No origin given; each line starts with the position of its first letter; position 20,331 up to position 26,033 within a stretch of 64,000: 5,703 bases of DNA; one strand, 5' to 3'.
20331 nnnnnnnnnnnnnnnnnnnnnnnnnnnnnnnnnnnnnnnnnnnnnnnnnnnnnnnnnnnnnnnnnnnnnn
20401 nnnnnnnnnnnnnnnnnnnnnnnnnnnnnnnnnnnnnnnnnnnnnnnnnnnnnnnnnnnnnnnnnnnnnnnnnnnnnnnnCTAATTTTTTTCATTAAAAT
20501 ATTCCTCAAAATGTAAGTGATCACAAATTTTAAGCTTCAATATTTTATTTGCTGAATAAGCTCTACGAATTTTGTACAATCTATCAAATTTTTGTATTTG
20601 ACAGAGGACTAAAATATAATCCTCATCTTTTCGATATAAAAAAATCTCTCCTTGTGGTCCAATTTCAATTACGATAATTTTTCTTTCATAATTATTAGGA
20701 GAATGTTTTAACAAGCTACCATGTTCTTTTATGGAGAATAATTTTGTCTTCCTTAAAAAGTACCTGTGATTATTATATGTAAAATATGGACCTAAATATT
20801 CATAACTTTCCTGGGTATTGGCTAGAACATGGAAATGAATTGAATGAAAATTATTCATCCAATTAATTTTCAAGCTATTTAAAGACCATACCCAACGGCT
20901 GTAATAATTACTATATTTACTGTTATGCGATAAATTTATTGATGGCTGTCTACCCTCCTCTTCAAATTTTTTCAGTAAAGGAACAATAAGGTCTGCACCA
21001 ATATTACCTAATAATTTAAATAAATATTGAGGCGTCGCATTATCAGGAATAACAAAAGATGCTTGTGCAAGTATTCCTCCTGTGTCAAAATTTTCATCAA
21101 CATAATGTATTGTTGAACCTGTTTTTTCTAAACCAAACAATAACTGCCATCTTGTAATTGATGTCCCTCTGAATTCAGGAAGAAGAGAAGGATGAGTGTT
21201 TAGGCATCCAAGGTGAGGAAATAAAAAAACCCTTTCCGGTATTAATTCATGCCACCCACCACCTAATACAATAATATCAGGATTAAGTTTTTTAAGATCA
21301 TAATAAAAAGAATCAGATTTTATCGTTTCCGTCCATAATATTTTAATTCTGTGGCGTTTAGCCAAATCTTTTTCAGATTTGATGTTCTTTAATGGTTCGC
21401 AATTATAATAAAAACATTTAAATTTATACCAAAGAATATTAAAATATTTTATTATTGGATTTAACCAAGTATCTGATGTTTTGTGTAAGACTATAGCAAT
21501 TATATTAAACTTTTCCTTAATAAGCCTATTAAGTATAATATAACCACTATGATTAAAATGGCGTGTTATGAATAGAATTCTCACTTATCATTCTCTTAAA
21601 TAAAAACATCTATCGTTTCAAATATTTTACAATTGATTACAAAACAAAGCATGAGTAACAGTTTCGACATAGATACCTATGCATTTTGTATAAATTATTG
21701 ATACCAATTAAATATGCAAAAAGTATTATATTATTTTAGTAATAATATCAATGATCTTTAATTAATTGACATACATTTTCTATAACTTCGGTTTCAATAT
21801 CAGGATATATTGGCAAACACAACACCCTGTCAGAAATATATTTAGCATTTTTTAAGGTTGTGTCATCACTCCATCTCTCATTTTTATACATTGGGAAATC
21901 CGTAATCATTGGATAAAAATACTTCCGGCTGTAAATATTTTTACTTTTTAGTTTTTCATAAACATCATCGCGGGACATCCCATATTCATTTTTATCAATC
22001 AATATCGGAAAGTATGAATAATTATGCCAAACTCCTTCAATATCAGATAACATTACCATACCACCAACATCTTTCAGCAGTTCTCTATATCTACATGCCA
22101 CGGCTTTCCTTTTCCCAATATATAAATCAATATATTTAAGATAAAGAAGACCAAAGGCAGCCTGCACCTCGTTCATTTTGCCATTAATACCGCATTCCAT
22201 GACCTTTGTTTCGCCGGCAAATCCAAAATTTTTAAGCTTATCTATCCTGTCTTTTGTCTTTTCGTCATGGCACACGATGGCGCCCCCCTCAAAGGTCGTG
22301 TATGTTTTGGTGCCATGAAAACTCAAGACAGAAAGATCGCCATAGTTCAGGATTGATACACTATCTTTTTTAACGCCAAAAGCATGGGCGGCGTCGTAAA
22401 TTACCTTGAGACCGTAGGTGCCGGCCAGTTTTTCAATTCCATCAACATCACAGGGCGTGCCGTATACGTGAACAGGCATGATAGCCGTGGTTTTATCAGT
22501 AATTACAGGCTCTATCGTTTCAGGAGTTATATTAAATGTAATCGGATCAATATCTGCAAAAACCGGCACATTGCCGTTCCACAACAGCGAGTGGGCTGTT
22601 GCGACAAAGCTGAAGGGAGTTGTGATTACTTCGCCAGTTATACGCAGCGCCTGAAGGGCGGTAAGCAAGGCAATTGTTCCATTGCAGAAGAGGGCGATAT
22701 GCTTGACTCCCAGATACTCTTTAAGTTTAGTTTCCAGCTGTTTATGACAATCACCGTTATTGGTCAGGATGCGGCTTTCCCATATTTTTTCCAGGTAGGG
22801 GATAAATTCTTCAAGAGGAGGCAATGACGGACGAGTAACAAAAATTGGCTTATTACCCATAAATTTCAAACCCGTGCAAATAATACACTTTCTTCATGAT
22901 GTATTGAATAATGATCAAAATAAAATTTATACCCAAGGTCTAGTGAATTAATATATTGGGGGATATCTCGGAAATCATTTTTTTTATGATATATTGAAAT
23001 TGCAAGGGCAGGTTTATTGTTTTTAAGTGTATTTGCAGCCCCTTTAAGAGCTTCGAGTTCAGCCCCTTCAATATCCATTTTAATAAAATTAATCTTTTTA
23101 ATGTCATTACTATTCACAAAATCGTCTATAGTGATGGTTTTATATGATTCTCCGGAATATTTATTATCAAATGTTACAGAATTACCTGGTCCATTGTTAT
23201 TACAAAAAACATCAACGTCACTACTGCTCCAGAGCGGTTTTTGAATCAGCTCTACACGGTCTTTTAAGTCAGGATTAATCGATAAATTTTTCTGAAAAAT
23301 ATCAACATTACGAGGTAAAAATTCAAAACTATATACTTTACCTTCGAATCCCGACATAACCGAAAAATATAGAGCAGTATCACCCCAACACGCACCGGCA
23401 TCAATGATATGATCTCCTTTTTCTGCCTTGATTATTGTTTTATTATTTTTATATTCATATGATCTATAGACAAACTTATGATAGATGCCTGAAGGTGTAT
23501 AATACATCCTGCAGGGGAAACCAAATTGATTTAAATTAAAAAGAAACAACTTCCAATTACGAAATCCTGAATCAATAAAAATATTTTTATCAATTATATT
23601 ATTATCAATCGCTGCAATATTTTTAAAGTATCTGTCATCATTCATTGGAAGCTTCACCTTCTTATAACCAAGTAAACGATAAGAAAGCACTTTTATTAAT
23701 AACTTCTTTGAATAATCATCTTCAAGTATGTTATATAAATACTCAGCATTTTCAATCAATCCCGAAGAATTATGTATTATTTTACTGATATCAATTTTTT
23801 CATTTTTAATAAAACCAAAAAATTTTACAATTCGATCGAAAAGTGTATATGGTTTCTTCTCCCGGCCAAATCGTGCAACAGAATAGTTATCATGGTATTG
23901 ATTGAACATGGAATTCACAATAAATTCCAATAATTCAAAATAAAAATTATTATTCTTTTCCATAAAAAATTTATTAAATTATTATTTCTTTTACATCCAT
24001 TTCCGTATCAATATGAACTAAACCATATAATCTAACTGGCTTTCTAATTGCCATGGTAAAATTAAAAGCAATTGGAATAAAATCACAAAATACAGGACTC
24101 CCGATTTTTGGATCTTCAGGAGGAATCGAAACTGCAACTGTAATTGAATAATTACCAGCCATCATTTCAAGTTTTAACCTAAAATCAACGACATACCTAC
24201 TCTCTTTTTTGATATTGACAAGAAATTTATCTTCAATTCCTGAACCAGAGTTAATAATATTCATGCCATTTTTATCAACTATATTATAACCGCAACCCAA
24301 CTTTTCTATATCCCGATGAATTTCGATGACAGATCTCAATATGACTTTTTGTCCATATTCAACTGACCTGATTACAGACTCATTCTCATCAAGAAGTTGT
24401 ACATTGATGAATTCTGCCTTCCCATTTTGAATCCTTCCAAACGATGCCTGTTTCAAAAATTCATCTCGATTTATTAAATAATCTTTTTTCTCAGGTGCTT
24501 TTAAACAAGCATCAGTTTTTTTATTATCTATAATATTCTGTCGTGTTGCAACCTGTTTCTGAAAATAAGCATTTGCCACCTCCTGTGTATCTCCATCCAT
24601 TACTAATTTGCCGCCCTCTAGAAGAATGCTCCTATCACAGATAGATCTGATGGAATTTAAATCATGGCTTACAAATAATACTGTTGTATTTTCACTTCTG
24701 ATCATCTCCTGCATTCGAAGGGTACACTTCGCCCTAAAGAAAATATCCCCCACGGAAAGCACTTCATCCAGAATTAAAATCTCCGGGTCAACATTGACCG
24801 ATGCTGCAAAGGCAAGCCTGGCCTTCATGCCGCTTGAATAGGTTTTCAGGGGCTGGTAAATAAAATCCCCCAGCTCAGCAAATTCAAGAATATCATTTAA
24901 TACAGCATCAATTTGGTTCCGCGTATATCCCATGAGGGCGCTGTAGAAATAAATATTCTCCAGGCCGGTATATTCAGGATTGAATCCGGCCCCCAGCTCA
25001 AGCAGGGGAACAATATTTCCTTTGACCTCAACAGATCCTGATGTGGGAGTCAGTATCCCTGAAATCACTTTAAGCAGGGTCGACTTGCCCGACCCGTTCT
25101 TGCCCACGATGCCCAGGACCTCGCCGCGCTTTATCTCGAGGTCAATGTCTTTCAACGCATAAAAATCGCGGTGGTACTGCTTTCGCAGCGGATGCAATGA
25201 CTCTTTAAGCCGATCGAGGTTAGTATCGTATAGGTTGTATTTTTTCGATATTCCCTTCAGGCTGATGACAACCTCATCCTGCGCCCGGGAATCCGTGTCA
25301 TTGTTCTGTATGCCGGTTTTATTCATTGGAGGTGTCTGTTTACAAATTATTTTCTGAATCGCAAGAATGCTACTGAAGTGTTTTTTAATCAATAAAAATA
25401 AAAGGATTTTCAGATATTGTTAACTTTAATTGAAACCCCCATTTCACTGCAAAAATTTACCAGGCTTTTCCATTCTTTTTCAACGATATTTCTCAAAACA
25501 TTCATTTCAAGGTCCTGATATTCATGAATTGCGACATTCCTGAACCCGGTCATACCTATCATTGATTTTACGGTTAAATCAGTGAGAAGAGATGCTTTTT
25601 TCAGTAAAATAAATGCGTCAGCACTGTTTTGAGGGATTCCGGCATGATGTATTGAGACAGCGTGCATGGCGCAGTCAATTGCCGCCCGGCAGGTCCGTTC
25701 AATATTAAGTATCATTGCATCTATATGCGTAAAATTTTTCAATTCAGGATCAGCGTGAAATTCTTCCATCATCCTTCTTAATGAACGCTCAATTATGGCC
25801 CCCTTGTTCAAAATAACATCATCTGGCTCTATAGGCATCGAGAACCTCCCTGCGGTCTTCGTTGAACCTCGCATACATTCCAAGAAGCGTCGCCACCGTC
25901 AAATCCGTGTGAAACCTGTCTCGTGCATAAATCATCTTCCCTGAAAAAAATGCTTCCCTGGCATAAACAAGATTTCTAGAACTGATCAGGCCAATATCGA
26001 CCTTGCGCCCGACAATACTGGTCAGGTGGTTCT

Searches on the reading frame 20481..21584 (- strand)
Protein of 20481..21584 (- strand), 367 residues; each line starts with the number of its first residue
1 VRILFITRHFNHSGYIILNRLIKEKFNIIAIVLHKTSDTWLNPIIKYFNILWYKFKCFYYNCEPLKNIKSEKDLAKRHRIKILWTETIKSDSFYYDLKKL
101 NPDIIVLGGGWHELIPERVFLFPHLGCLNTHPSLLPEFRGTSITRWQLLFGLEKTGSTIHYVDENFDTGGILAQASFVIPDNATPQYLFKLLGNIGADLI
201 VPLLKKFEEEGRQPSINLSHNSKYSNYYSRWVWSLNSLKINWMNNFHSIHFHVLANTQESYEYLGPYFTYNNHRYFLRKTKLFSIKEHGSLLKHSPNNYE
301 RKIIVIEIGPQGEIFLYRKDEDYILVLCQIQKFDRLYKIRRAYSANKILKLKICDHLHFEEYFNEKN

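Call 3: search_protein_families(library=pfam, proteins=[window:20481-21584:-], max_evalue=0.1)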
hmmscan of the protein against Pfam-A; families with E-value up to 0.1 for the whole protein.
window:20481-21584:- (367 aa): 2 families
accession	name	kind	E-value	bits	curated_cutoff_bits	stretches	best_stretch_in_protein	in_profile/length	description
PF00551.24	Formyl_trans_N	-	6.1e-23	81.9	26.1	1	93-187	71-164/181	Formyl transferase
PF23156.1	DUF7054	-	0.083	13.3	27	0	197-238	29-68/85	Domain of unknown function (DUF7054)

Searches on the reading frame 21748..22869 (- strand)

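Call 27: search_protein_families(library=pfam, proteins=[window:21748-22869:-], max_evalue=0.00001)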
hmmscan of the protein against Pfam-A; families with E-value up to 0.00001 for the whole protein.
window:21748-22869:- (373 aa): 1 family
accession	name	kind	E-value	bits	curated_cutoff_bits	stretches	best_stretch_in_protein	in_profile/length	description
PF01041.23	DegT_DnrJ_EryC1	-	2.9e-99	333.1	19.8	1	20-370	5-359/360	DegT/DnrJ/EryC1/StrS aminotransferase family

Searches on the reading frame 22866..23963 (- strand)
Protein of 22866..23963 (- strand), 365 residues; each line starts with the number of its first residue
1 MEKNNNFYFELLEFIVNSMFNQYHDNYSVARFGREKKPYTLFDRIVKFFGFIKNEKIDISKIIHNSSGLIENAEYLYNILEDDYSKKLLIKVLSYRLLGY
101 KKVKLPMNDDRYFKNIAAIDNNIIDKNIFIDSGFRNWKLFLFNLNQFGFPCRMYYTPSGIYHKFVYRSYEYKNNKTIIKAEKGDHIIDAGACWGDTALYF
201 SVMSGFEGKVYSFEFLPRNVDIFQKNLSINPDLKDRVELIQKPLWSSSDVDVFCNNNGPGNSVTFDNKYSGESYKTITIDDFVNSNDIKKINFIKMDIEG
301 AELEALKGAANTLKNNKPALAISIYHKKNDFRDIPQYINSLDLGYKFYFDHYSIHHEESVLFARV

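Call 3: search_protein_families(library=pfam, proteins=[window:22866-23963:-], max_evalue=0.1)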
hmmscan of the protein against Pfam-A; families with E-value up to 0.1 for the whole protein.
window:22866-23963:- (365 aa): 1 family
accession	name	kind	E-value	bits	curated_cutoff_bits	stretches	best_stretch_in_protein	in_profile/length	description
PF05050.19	Methyltransf_21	-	1.4e-22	81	22.7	1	188-347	1-173/173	Methyltransferase FkbM domain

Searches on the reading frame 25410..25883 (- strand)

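Call 27: search_protein_families(library=pfam, proteins=[window:25410-25883:-], max_evalue=0.00001)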
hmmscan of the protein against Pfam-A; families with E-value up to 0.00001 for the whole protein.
window:25410-25883:- (157 aa): 1 family
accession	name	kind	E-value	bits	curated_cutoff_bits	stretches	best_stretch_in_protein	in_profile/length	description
PF01934.22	HepT-like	-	2.6e-16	59.8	23.5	1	36-147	9-119/120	Ribonuclease HepT-like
